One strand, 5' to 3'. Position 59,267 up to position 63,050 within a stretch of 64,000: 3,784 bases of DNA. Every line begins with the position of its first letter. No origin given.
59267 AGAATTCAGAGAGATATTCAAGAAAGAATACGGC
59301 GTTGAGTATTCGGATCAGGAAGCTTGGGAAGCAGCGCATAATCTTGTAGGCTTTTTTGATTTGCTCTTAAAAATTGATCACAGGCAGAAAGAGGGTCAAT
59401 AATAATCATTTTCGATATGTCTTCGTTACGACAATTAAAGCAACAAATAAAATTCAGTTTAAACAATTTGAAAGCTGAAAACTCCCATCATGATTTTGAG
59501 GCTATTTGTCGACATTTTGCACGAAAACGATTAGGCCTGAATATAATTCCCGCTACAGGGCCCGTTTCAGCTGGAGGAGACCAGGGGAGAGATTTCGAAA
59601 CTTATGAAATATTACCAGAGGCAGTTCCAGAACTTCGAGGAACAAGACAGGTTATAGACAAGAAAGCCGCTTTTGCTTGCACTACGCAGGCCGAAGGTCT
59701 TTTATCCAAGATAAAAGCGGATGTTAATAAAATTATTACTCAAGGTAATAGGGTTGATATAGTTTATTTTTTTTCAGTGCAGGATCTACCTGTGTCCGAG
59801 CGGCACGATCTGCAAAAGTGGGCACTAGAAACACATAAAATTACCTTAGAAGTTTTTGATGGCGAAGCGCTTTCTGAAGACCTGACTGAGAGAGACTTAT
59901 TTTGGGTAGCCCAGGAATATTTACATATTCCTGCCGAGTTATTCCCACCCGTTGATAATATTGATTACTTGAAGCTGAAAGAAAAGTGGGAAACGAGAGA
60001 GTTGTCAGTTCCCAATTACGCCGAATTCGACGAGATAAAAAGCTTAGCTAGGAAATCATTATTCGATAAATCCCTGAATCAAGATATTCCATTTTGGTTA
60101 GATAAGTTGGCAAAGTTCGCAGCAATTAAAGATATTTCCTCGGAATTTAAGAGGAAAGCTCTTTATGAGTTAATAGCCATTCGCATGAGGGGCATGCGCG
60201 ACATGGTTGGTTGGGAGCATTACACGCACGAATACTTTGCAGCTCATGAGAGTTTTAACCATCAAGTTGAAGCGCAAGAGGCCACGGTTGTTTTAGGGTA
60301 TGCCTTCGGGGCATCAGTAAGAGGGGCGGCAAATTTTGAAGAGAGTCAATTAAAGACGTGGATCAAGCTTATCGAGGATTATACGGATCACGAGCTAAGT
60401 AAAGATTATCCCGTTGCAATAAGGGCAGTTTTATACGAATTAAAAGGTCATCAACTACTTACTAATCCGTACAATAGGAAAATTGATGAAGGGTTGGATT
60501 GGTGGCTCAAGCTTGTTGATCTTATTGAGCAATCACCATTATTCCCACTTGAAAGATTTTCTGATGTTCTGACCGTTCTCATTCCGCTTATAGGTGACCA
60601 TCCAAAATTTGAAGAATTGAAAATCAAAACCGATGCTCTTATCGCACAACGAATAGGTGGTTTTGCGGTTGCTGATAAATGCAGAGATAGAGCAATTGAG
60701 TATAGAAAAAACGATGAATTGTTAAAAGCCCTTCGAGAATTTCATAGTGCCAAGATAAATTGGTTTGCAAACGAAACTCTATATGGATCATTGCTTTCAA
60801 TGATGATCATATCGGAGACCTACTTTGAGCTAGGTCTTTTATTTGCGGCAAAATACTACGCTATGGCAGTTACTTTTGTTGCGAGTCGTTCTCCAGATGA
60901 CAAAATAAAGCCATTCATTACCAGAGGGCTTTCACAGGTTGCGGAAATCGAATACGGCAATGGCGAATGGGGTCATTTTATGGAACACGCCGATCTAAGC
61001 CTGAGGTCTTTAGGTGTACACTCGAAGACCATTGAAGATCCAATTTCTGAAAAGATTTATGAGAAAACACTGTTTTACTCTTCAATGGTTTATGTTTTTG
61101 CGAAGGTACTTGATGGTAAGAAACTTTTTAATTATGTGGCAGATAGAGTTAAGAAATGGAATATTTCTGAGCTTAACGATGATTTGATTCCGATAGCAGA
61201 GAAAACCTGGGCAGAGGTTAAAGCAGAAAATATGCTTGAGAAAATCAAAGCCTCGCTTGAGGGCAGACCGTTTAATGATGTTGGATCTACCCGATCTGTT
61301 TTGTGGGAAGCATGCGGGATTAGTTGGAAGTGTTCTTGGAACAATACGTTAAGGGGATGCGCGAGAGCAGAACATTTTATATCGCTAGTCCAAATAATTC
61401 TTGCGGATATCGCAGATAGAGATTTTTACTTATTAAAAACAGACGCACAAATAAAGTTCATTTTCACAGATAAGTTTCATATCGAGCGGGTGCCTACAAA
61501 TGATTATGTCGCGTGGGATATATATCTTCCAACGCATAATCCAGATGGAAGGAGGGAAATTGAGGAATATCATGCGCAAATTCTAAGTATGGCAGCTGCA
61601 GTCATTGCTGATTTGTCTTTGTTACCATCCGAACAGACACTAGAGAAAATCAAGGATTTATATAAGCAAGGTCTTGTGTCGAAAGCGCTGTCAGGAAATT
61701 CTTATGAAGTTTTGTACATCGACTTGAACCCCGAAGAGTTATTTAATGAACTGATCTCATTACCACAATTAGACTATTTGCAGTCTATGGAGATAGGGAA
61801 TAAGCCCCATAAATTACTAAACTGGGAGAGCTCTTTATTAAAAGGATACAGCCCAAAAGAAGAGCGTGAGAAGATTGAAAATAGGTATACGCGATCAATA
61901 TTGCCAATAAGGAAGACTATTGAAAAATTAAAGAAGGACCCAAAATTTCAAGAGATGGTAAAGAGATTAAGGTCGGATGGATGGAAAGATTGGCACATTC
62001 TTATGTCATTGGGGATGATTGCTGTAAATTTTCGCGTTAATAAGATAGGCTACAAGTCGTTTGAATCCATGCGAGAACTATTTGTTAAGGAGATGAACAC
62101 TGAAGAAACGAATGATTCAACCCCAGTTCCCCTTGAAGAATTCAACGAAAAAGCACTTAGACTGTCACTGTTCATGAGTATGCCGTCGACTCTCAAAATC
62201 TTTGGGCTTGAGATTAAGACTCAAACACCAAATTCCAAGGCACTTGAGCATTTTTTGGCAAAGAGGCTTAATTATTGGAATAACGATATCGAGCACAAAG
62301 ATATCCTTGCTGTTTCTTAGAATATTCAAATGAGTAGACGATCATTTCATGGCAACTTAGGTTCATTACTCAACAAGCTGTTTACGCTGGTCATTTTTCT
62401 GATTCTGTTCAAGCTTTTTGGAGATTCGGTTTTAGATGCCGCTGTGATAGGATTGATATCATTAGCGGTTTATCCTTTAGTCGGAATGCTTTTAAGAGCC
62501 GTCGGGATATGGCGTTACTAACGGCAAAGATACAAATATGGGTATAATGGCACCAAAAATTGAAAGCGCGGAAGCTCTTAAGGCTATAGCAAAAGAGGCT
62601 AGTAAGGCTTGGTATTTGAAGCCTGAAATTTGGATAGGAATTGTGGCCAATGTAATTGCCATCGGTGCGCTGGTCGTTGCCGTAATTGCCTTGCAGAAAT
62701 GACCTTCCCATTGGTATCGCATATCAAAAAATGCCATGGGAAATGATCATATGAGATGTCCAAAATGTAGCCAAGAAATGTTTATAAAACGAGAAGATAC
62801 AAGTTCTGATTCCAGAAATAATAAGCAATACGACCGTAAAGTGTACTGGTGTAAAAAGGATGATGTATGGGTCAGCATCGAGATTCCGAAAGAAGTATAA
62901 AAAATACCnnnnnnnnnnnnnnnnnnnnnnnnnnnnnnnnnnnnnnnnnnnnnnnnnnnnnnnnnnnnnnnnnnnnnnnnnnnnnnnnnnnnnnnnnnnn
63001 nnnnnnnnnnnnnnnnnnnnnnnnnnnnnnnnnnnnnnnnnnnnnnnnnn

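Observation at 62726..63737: Translationally coupled SET-domain + ASCH-domain gene pair inside a defence island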

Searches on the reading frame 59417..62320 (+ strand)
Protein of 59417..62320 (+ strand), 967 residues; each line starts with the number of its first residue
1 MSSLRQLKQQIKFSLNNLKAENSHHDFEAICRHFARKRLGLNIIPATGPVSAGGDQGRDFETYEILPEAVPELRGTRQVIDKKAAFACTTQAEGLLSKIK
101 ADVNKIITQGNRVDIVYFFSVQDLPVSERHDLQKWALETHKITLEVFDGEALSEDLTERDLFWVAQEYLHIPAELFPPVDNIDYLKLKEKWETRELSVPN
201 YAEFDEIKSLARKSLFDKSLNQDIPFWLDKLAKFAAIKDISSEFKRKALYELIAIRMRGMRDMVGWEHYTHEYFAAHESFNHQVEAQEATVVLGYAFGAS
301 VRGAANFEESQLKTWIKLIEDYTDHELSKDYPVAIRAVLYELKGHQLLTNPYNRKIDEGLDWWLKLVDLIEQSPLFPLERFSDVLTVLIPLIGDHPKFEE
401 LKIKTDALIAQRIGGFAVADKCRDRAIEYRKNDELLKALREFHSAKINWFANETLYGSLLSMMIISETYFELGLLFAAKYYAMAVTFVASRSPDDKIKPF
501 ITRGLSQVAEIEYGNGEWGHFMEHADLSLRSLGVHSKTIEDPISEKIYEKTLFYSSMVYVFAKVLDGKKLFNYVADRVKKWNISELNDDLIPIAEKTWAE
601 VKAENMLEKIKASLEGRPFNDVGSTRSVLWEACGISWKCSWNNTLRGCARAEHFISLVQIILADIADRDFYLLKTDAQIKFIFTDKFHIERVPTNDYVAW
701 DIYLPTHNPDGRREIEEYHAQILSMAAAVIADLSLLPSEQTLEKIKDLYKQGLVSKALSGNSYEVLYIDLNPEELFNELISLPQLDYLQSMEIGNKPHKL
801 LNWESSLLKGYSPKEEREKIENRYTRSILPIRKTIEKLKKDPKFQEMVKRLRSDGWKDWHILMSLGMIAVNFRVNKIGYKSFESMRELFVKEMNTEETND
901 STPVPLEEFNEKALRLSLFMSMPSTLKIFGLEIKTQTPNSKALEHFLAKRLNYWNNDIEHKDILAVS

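Call 7: search_protein_families(library=pfam, proteins=[window:59417-62320:+], max_evalue=0.01)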
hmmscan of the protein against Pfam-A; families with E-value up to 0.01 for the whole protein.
window:59417-62320:+ (967 aa): 0 families

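Call 8: search_protein_families(library=ncbifam, proteins=[window:59417-62320:+], max_evalue=0.01)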
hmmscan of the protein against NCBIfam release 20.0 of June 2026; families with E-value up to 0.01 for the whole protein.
window:59417-62320:+ (967 aa): 0 families

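Call 36: search_protein_families(library=padloc, proteins=[window:59417-62320:+], max_evalue=0.01)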
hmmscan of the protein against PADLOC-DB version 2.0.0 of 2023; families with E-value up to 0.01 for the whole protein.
window:59417-62320:+ (967 aa): 0 families

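Call 49: find_homologous_proteins(query=window:59417-62320:+)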
Query window:59417-62320:+ (967 aa): 656 proteins with E <= 0.001 among 8000 candidates; the best 120 are listed.
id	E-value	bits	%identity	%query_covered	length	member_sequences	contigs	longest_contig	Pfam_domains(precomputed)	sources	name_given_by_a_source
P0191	0.0e+0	2204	100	100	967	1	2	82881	-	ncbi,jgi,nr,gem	ncbi:hypothetical protein C4553_00255 [Candidatus Parcubacteria bacterium]|nr:MAG: hypothetical prot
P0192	0.0e+0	1834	81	100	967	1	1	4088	-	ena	-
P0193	0.0e+0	1345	59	100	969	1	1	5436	-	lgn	-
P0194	0.0e+0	1327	59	100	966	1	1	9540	-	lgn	-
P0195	0.0e+0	1326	58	100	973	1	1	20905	-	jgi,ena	-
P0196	0.0e+0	1319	58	100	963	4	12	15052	-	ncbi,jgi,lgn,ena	-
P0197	0.0e+0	1305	58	100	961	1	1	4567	-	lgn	-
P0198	0.0e+0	1285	57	100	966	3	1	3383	-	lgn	-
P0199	0.0e+0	1176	53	100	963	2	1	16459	-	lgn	-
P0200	0.0e+0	1145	51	100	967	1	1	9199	-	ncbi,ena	-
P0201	0.0e+0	1137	50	100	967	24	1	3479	-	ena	-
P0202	0.0e+0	1130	50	100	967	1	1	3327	-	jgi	-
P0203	0.0e+0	1125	51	100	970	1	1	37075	-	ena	-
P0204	0.0e+0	1123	50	100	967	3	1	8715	-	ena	-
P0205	0.0e+0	1121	50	100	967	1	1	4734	-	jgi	-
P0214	0.0e+0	1081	49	100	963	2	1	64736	-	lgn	-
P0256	3.1e-203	696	37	100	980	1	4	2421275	-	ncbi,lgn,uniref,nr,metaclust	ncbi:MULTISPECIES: hypothetical protein [Methanobacterium]|uniref:Uncharacterized protein n=1 Tax=Me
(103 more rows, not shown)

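Call 50: find_encoding_contigs(protein=P0256, flank=8000, max_places=2)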
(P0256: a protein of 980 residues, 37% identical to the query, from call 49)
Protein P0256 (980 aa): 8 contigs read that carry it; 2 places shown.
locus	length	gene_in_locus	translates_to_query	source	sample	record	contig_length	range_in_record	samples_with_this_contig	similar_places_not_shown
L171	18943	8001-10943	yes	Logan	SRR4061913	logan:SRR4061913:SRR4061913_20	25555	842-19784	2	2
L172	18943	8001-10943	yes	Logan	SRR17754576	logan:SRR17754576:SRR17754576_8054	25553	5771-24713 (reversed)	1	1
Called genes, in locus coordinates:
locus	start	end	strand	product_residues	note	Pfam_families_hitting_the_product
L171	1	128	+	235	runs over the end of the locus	PF00440:TetR_N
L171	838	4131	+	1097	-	PF03833:PolC_DP2_N, PF24844:PolC_DP2_central, PF24846:PolC_DP2_cat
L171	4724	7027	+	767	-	PF03477:ATP-cone, PF13597:NRDD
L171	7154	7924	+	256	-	-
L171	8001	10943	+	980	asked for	-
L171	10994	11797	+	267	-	PF00037:Fer4 (faint), PF12800:Fer4_4 (faint), PF12837:Fer4_6 (faint), PF13237:Fer4_10 (weak), PF12838:Fer4_7 (weak), PF13187:Fer4_9, PF13484:Fer4_16 (faint), PF00881:Nitroreductase, +1 more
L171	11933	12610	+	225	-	PF11139:SfLAP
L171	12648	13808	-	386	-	-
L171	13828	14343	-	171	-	PF24696:UGSC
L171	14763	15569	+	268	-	PF00149:Metallophos, PF12850:Metallophos_2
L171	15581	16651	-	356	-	PF00324:AA_permease, PF13520:AA_permease_2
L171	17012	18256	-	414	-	PF00301:Rubredoxin, PF01070:FMN_dh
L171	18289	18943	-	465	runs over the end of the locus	PF00206:Lyase_1, PF10415:FumaraseC_C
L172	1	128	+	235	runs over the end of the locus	PF00440:TetR_N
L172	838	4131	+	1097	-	PF03833:PolC_DP2_N, PF24844:PolC_DP2_central, PF24846:PolC_DP2_cat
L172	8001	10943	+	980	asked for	-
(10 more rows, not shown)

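Call 51: find_encoding_contigs(protein=P0214, flank=8000, max_places=2)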
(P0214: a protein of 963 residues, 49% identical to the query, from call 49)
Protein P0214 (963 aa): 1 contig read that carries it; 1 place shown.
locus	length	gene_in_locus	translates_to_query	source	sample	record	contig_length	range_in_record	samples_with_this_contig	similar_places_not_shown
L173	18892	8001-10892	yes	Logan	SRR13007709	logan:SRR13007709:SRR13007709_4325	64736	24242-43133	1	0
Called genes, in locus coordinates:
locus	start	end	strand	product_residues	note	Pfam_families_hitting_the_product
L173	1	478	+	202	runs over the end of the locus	-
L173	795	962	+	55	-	-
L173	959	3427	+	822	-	PF02463:SMC_N, PF13476:AAA_23, PF13555:AAA_29 (weak), PF13304:AAA_21 (faint)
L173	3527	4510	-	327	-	-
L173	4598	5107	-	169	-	PF03703:bPH_2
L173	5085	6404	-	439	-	PF02534:T4SS-DNA_transf (faint), PF10412:TrwB_AAD_bind, PF01935:DUF87 (weak), PF12696:TraG-D_C (weak)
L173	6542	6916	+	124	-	-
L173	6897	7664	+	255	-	PF12705:PDDEXK_1, PF01930:Cas_Cas4 (weak)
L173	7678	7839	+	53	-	-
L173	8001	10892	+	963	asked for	-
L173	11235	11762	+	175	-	PF13274:SocA_Panacea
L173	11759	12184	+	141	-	-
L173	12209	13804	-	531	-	PF00239:Resolvase, PF07508:Recombinase, PF13408:Zn_ribbon_recom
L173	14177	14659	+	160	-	-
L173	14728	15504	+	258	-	-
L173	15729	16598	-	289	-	-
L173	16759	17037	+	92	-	PF13560:HTH_31 (weak), PF01381:HTH_3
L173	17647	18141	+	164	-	-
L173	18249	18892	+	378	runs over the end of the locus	PF13433:Peripla_BP_5, PF13458:Peripla_BP_6, PF01094:ANF_receptor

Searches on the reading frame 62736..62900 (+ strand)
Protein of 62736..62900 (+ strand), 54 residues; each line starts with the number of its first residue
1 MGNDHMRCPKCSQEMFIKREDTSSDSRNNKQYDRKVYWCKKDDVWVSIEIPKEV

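Call 7: search_protein_families(library=pfam, proteins=[window:62736-62900:+], max_evalue=0.01)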
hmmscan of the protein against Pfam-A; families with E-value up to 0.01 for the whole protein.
window:62736-62900:+ (54 aa): 0 families

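Call 8: search_protein_families(library=ncbifam, proteins=[window:62736-62900:+], max_evalue=0.01)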
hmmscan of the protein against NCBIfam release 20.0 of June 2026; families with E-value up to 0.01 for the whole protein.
window:62736-62900:+ (54 aa): 0 families

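Call 36: search_protein_families(library=padloc, proteins=[window:62736-62900:+], max_evalue=0.01)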
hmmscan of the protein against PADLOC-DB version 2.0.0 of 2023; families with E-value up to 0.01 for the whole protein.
window:62736-62900:+ (54 aa): 0 families

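Call 53: search_protein_representatives(protein=window:62736-62900:+)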
Query: 54 residues. Proteins with E-value up to 0.001 (for the whole library): 189; up to 1e-10: 10; up to 1e-30: 0. The best 150 are listed.
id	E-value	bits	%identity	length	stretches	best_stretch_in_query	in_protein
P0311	1.0e-13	66.4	55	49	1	6-54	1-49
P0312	2.1e-12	62.3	51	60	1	4-52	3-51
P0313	3.4e-12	61.6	53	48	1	6-52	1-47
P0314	9.9e-12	60.2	57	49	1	6-52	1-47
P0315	1.3e-11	59.8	61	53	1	6-51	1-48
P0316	3.1e-11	58.6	54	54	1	6-53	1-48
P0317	3.1e-11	58.6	56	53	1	6-53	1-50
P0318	4.2e-11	58.2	57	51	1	6-52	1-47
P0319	7.2e-11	57.5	52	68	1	7-52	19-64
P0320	1.0e-10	57.0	54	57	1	6-53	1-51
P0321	1.1e-10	56.9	55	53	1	6-52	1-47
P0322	1.4e-10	56.6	55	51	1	6-53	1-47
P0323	1.7e-10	56.4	46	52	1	6-51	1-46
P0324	1.7e-10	56.4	57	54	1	6-51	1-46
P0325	1.9e-10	56.1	57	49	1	6-52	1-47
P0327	4.5e-10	55.0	57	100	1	6-52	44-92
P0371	8.2e-08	47.9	51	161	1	4-51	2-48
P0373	9.1e-08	47.8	48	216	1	5-53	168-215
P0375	1.0e-07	47.6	47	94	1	6-52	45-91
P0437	1.0e-05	41.4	49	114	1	6-52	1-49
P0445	1.4e-05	41.0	43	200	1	2-52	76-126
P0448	1.6e-05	40.7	45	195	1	6-53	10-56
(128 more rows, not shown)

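Call 88: search_protein_families(library=pfam, proteins=[P0448, P0373, P0371, P0445, P0437, P0327, P0375], max_evalue=0.001)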
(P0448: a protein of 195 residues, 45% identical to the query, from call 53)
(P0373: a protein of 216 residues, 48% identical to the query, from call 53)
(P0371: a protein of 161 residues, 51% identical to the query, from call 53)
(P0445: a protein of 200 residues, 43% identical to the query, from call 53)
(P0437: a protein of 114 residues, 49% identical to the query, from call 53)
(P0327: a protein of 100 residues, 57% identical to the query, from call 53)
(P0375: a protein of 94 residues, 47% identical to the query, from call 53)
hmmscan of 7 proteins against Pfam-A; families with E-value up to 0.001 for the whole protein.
P0448 (195 aa): 2 families
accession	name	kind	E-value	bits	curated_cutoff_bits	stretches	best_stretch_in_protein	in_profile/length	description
PF00293.34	NUDIX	-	3.8e-18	66.2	21.1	1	66-177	8-119/134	NUDIX domain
PF14815.12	NUDIX_4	-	2.3e-06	27.8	35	1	67-188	4-111/113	NUDIX domain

P0373 (216 aa): 1 family
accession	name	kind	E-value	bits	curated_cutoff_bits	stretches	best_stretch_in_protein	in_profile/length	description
PF13470.12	PIN_3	-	3e-10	41.3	27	1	10-124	2-114/115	PIN domain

P0371 (161 aa): 0 families

P0445 (200 aa): 0 families

P0437 (114 aa): 0 families

P0327 (100 aa): 0 families

P0375 (94 aa): 0 families
